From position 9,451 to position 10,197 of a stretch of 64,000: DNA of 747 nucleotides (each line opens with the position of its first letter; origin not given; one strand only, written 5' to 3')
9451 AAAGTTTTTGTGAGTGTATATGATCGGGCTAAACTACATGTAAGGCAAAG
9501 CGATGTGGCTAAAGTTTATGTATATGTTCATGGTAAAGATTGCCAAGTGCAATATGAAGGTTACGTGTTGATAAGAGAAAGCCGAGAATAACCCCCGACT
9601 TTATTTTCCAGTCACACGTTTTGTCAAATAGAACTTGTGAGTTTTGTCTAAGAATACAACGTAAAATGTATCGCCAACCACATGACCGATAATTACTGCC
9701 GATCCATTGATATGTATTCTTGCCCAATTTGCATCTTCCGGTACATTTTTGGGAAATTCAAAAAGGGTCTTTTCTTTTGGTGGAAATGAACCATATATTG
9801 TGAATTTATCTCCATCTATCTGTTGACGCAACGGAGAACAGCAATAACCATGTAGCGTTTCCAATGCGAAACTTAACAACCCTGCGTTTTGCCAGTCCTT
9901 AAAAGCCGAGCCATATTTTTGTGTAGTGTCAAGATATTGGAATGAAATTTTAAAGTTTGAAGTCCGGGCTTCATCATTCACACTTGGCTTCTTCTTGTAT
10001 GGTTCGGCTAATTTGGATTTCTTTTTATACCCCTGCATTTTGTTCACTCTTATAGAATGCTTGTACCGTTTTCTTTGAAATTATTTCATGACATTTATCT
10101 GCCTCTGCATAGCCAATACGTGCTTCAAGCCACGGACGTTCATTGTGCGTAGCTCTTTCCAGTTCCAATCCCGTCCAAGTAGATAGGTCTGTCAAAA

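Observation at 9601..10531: Panacea-domain antitoxin with an uncharacterised overlapping partner embedded in the tail operon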

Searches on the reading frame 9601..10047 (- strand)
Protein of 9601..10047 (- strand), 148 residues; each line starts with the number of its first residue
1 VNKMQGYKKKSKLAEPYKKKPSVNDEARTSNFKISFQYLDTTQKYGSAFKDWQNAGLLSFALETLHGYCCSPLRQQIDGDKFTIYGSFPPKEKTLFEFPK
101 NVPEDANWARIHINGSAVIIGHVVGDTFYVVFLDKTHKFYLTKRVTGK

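Call 3: search_protein_families(library=pfam, proteins=[window:9601-10047:-], max_evalue=0.1)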
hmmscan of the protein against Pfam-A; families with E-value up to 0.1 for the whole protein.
window:9601-10047:- (148 aa): 0 families

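Call 4: search_protein_families(library=padloc, proteins=[window:9601-10047:-], max_evalue=0.1)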
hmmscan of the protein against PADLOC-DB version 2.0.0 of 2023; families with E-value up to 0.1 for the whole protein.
window:9601-10047:- (148 aa): 0 families

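Call 5: search_protein_families(library=phrogs, proteins=[window:9601-10047:-], max_evalue=0.01)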
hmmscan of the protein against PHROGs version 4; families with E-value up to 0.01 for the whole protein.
window:9601-10047:- (148 aa): 2 families
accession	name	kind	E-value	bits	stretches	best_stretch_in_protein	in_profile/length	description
phrog_8366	-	unknown function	4.1e-08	34.4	1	9-140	12-138/140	-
phrog_38762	-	unknown function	0.0092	17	0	118-142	136-160/162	-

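Call 6: search_protein_families(library=ncbifam, proteins=[window:9601-10047:-], max_evalue=0.1)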
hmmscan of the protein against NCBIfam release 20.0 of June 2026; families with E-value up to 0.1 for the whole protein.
window:9601-10047:- (148 aa): 0 families

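Call 7: find_homologous_proteins(query=window:9601-10038:-, max_evalue=0.001)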
Query window:9601-10038:- (145 aa): 275 proteins with E <= 0.001 among 277 candidates; the best 120 are listed.
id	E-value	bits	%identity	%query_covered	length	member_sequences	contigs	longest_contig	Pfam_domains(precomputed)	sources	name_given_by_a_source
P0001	4.4e-94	330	99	100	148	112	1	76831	-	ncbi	ncbi:hypothetical protein AAAT69_14555 [Phocaeicola vulgatus]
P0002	2.3e-80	285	83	100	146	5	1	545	-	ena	-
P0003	6.9e-80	284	83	100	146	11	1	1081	-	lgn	-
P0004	6.8e-79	280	82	100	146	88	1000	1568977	-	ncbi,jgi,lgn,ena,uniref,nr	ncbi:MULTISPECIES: hypothetical protein [Phocaeicola]|jgi:hypothetical protein|uniref:Uncharacterize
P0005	2.1e-78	279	82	100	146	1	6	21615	-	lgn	-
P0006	1.5e-77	276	83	100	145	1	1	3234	-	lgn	-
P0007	5.4e-74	264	77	100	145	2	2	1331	-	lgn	-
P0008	1.7e-72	260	77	100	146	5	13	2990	-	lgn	-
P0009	5.6e-72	258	76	100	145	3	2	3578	-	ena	-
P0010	1.8e-71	256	77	100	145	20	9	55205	-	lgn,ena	-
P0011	2.1e-71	256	74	100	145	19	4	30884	-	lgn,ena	-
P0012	2.2e-71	256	77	100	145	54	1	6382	-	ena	-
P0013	5.7e-70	251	80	90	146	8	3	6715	-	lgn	-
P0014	1.6e-69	250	75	100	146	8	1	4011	-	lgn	-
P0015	5.9e-69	248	74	100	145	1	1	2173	-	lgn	-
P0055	7.0e-63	228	68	98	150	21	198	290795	-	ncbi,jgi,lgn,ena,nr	jgi:hypothetical protein|nr:MAG TPA: hypothetical protein [Caudoviricetes sp.]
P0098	1.8e-58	214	66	96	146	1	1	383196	-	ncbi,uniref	ncbi:hypothetical protein ACSV4D_06945 [Flavobacterium sp. ARAG 55.4]|uniref:hypothetical protein n=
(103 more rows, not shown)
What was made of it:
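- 9601..10038 (-): panT: 145-aa partner (148 aa if the GTG at 10047 is used). Predicted RelE/ParE-fold toxin of PanT cluster T1. 275 close homologues, all annotated 'hypothetical' (call 7).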

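Call 8: find_encoding_contigs(protein=P0004, flank=4000, max_places=6)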
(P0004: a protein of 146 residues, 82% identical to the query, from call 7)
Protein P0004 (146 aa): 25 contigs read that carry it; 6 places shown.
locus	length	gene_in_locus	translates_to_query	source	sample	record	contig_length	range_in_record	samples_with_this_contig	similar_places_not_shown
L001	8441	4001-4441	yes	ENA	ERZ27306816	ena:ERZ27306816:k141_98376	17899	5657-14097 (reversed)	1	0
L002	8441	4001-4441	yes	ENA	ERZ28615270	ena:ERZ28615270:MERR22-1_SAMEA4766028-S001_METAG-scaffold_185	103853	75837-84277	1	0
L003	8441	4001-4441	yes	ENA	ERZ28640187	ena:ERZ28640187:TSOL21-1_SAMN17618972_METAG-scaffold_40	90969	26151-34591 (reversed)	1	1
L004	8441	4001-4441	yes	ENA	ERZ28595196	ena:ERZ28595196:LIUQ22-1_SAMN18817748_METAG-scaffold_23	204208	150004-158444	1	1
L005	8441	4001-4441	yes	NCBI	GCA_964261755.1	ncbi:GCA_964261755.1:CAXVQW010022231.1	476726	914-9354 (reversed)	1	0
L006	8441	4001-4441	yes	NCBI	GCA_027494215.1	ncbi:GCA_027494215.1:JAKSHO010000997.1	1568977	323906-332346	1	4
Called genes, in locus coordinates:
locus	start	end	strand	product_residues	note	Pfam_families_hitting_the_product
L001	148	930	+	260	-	PF00702:Hydrolase (faint), PF08282:Hydrolase_3, PF12710:HAD (faint), PF05116:S6PP (weak)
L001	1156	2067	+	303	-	PF12762:DDE_Tnp_IS1595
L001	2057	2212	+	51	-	-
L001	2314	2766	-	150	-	-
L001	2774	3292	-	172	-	-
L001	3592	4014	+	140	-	PF13274:SocA_Panacea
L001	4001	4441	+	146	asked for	-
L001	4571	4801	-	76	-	-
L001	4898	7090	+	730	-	PF17678:Glyco_hydro_92N, PF07971:Glyco_hydro_92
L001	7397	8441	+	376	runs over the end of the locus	PF01637:ATPase_2, PF14516:AAA_35 (faint), PF13173:AAA_14 (faint)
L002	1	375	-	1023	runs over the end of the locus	PF13620:CarboxypepD_reg, PF13715:CarbopepD_reg_2, PF07715:Plug, PF00593:TonB_dep_Rec_b-barrel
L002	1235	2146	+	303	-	PF12762:DDE_Tnp_IS1595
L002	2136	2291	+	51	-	-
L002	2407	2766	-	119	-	-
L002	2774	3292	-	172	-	-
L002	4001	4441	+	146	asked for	-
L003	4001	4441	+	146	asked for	-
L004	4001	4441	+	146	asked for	-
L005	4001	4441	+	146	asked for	-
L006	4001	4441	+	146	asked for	-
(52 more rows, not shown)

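Call 9: find_encoding_contigs(protein=P0098, flank=4000, max_places=3)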
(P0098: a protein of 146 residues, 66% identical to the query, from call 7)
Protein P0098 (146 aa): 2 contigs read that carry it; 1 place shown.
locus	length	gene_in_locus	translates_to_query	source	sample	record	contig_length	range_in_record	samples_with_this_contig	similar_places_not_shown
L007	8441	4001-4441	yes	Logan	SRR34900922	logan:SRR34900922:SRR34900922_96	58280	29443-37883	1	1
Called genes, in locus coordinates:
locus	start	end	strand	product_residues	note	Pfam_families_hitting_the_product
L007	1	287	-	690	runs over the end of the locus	PF02897:Peptidase_S9_N, PF00326:Peptidase_S9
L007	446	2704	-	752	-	PF13620:CarboxypepD_reg, PF13715:CarbopepD_reg_2, PF07715:Plug, PF00593:TonB_dep_Rec_b-barrel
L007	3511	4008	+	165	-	PF13274:SocA_Panacea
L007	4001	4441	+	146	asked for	-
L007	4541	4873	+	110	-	PF12844:HTH_19, PF13560:HTH_31 (weak), PF01381:HTH_3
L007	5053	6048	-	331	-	PF01118:Semialdhyde_dh, PF02774:Semialdhyde_dhC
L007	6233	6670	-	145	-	PF01741:MscL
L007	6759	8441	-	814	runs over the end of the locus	PF08245:Mur_ligase_M, PF01168:Ala_racemase_N, PF00842:Ala_racemase_C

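Call 10: find_encoding_contigs(protein=P0055, flank=4000, max_places=6)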
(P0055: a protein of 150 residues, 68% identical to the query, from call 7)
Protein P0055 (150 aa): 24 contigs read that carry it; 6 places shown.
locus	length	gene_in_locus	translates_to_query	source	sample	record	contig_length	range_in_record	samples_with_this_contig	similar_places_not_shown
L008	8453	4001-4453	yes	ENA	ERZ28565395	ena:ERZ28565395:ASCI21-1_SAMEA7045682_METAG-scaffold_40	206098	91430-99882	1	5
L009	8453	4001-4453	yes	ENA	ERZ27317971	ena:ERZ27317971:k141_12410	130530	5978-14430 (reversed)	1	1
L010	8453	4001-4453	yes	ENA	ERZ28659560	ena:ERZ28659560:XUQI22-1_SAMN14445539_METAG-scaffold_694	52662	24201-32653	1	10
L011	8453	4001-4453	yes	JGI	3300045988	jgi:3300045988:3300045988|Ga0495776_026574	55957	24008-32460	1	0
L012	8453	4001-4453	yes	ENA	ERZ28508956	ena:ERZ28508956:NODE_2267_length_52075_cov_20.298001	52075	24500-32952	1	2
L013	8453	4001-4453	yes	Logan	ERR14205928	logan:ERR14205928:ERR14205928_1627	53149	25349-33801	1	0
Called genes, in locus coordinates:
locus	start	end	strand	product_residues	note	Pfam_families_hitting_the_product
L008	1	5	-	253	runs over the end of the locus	-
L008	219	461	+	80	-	-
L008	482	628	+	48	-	-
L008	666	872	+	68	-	PF12989:DUF3873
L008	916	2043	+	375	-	-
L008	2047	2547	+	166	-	-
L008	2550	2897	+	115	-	-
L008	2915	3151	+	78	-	-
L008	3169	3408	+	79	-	-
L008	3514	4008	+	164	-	PF13274:SocA_Panacea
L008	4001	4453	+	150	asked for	-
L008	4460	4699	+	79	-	-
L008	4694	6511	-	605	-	-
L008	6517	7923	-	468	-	PF05133:SPP1_portal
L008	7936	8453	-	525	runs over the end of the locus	-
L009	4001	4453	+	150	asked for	-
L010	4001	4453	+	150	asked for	-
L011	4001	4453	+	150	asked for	-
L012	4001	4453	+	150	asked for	-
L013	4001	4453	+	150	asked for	-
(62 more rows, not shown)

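Call 15: search_solved_structures(query=A1, max_evalue=10, show_alignments=3)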
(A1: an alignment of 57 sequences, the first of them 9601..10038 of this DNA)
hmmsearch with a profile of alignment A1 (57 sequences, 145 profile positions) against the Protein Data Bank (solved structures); distinct sequences matched with E-value up to 10: 4.
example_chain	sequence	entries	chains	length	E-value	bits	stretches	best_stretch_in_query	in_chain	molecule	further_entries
4yjk_D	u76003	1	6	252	1.5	11.7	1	39-67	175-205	Uridine phosphorylase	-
4r2w_A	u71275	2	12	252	1.8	11.5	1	39-66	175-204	Uridine phosphorylase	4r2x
7q30_DDD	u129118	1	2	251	1.8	11.5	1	39-66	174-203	Uridine phosphorylase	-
7q2w_DDD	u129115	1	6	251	1.8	11.4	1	39-66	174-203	Uridine phosphorylase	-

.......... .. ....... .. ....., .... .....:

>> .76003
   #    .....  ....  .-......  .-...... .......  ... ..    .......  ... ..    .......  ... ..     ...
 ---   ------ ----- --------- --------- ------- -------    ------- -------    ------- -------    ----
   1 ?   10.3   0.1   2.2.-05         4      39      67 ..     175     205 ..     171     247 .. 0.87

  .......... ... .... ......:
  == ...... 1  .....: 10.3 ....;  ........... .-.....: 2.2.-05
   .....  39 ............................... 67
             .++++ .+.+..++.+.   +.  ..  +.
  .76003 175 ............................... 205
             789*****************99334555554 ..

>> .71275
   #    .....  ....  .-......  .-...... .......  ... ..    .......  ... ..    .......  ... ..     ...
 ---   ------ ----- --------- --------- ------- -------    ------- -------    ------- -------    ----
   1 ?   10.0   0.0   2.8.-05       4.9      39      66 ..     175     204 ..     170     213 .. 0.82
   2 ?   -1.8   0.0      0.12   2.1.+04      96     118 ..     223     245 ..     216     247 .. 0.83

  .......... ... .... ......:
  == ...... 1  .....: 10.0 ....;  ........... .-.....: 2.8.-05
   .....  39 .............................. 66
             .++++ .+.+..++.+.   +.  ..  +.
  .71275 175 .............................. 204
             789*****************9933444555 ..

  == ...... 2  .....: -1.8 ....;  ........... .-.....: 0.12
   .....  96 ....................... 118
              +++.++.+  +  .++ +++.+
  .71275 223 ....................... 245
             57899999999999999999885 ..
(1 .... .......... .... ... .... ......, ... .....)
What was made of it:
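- Tried and rejected: A profile search of PDB sequences returned only chance uridine phosphorylase hits at E>1 (call 15).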

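Call 23: list_cluster_members(proteins=[P0004, P0001, P0098, P0055])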
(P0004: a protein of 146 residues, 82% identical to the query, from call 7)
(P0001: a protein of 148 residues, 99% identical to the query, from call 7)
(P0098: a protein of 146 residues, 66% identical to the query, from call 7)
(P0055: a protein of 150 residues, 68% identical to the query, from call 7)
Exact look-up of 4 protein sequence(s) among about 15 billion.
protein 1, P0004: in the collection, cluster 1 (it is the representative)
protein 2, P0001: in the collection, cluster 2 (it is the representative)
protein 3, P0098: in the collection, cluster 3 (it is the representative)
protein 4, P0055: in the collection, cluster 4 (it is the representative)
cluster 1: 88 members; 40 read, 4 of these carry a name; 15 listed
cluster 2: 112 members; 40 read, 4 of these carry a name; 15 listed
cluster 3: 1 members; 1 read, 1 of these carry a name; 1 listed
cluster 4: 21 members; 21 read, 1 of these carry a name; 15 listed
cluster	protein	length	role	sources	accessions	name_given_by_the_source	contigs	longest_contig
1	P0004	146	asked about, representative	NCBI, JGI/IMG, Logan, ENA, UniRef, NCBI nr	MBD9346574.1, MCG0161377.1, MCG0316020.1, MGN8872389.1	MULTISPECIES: hypothetical protein [Phocaeicola] | hypothetical protein | Uncharacterized protein n=2 Tax=Bacteroidaceae TaxID=815 RepID=A0A848QUM2_PHOVU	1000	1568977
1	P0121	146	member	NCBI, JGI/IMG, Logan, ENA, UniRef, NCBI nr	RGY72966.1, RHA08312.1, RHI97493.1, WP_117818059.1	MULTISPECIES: hypothetical protein [Phocaeicola] | hypothetical protein | Uncharacterized protein n=1 Tax=Phocaeicola vulgatus TaxID=821 RepID=A0A415BWP0_PHOVU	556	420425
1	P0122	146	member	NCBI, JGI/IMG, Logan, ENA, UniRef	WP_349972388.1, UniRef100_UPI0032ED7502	hypothetical protein [Phocaeicola dorei] | hypothetical protein | hypothetical protein n=2 Tax=Phocaeicola dorei TaxID=357276 RepID=UPI0032ED7502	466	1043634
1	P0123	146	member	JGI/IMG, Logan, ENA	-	hypothetical protein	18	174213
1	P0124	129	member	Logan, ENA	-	-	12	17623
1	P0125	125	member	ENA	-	-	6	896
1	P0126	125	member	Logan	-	-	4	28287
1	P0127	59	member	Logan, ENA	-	-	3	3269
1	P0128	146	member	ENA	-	-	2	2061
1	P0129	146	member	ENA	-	-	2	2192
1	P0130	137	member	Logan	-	-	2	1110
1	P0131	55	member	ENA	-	-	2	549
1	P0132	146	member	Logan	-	-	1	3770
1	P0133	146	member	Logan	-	-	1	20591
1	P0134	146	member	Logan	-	-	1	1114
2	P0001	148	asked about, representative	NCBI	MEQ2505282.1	hypothetical protein AAAT69_14555 [Phocaeicola vulgatus]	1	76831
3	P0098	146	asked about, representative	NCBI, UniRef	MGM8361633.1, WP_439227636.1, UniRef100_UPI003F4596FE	hypothetical protein ACSV4D_06945 [Flavobacterium sp. ARAG 55.4] | hypothetical protein n=1 Tax=Flavobacterium sp. ARAG 55.4 TaxID=3451357 ...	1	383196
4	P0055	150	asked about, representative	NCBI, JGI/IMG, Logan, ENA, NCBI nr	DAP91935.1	hypothetical protein | MAG TPA: hypothetical protein [Caudoviricetes sp.]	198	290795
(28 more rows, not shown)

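Call 26: predict_structure(alignment_id=A1)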
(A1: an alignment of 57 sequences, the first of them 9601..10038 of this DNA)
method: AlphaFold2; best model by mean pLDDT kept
length: 145 residues; sequences in the alignment: 57
mean_pLDDT: 82.1   pTM: 0.71
mean pLDDT of the five models: 82.1, 82.0, 81.8, 81.7, 81.5
residues with pLDDT >= 90: 56; 70-90: 54; 50-70: 33; < 50: 2
segments of 3 or more residues with pLDDT < 50: none
pLDDT, mean of each block of 10 residues (from residue 1): 52 60 71 92 92 93 85 84 87 90 91 91 92 80 64
secondary structure, 60 per line:
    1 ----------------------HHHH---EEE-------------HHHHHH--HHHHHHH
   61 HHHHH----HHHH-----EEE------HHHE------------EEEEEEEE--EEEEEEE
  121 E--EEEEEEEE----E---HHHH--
elements in order: H23-26 E30-32 H46-51 H54-65 H70-73 E79-81 E104-111 E114-121 E124-131 H140-143
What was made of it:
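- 9601..10038 (-): AlphaFold model pLDDT 82, pTM 0.71 (call 26).
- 9955..10038 (-): Region encoding the Lys-rich, predicted-disordered N-terminal tail of PanT (residues 1-28, 8 K/R). pLDDT is 52-71 over the first 30 residues (call 26).
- On RelE/ParE toxin superfamily: Secondary-structure order from call 26.
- Model pLDDT 82 (call 26).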

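Call 38: fold_search(model_id=the predicted structure, library=pdb)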
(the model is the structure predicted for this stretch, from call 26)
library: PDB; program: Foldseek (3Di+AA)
matches with E <= 10: 214; with E <= 0.001: 0
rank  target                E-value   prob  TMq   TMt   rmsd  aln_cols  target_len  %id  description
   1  9lew_B                8.8e-02  0.82  0.37  0.54   4.5       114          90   10  The crystal structure of DinJ-YafQ complex from Vibrio cholerae (released 2025-07-30)
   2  7v6w_F                9.4e-02  0.96  0.42  0.64   4.8       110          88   14  Crystal structure of heterohexameric Sa2YoeB-Sa2YefM complex bound to 26bp-DNA (released 2021-12-15)
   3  7v5y_E                9.4e-02  0.92  0.41  0.62   4.7       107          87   12  Crystal structure of hexameric complex of Sa2YoeB-Sa2YefM toxin-antitoxin from Staphylococcus aureus (released 2021-12-15)
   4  4ltt                  1.1e-01  0.63  0.35  0.50   5.4       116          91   16  Crystal structure of native apo toxin from Helicobacter pylori (released 2014-02-05)
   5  4lsy_A                1.3e-01  0.66  0.36  0.52   4.8       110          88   13  Crystal structure of copper-bound L66S mutant toxin from Helicobacter pylori (released 2014-02-05)
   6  7v6w_E                1.5e-01  0.90  0.41  0.62   4.7       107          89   10  Crystal structure of heterohexameric Sa2YoeB-Sa2YefM complex bound to 26bp-DNA (released 2021-12-15)
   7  1wmi_A                1.8e-01  0.85  0.40  0.60   4.2       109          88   10  Crystal structure of archaeal RelE-RelB complex from Pyrococcus horikoshii OT3 (released 2005-03-15)
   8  4ls4_A                1.8e-01  0.57  0.35  0.50   5.0       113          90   16  Crystal structure of L66S mutant toxin from Helicobacter pylori (released 2014-02-05)
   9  6n90_B                2.2e-01  0.69  0.38  0.57   4.3       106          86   10  YoeB/ParE toxin from Agrobacterium tumefaciens (released 2019-11-06)
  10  1z8m_MODEL_1_A        2.2e-01  0.69  0.40  0.60   4.3       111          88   13  Solution structure of the conserved hypothtical protein HP0894 from Helicobacter pylori (released 2005-11-01)
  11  8yxv_E                3.0e-01  0.63  0.37  0.57   5.6       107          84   11  Toxin-antitoxin complex from Streptococcus pneumoniae (released 2025-04-09)
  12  4w4g_QY               3.0e-01  0.18  0.16  0.24   6.1        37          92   11  Postcleavage state of 70S bound to HigB toxin and AAA (lysine) codon (released 2015-10-21)
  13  2a6r_C                3.2e-01  0.60  0.36  0.57   4.9       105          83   10  Crystal structure of YoeB under PEG condition (released 2005-08-23)
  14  4ypb_QY               4.1e-01  0.15  0.16  0.24   6.1        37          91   11  Precleavage 70S structure of the P. vulgaris HigB DeltaH92 toxin bound to the AAA codon (released 2015-10-21)
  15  4mcx_B                4.3e-01  0.15  0.16  0.23   6.2        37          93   11  P. vulgaris HIGBA structure, crystal form 2 (released 2013-12-11)
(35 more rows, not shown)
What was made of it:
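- On RelE/ParE toxin superfamily: Foldseek probability up to 0.96 and target-normalised TM up to 0.64 (call 38).
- Foldseek top hits are YafQ, YoeB and RelE, with probability up to 0.96 (call 38).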

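Call 43: search_protein_representatives(alignment_id=A1)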
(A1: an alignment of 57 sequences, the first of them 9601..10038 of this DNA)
Query: 57 sequences, 145 profile positions. Proteins with E-value up to 0.001 (for the whole library): 330; up to 1e-10: 174; up to 1e-30: 12. The best 150 are listed.
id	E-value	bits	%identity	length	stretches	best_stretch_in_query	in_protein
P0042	1.8e-69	248.2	-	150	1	1-144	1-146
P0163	2.8e-49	182.7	-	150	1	3-144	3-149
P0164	2.9e-42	160.0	-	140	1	5-139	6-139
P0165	3.8e-42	159.6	-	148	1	4-144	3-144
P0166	5.7e-41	155.8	-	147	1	4-140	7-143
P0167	1.0e-39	151.8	-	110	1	40-139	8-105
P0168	1.6e-37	144.6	-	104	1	56-144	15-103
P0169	3.0e-37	143.7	-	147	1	11-142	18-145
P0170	1.8e-36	141.2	-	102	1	4-100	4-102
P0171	2.0e-34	134.5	-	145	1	3-141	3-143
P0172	2.1e-31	124.8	-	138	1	9-141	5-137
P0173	1.0e-30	122.5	-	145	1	4-142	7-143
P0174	1.1e-29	119.2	-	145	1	3-142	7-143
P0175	2.6e-29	118.0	-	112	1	1-91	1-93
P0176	1.3e-28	115.7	-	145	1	7-142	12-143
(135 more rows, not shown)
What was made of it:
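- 9601..10038 (-): 330 representatives at 50% identity (call 43).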

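Call 47: search_protein_families(library=pfam, alignment_id=A2, max_evalue=0.01)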
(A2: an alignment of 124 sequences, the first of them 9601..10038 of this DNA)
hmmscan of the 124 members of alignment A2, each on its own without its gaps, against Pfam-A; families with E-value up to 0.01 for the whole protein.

A. member 1, window:9601-10038:- (145 aa): 0 families

B. families by the number of members that match (of 124 scanned): 8 families
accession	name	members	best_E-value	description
PF13274.11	SocA_Panacea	1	7.6e-15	Antitoxin SocA-like, Panacea domain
PF14869.12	DUF4488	1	0.001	Domain of unknown function (DUF4488)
PF09695.16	YtfJ_HI0045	1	0.0021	Bacterial protein of unknown function (YtfJ_HI0045)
PF06934.16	CTI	1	0.0022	Fatty acid cis/trans isomerase (CTI)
PF13864.11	Enkurin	1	0.0027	Calmodulin-binding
PF06218.16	NPR2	1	0.0028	Nitrogen permease regulator 2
PF18728.6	HEPN_AbiV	1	0.0063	AbiV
PF01025.24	GrpE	1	0.0095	GrpE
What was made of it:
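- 9601..10038 (-): No Pfam family for any of 124 diverse members (call 47).
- On RelE/ParE toxin superfamily: No Pfam or NCBIfam hit for the window protein or for any of 124 relatives (calls 3, 6, 47).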
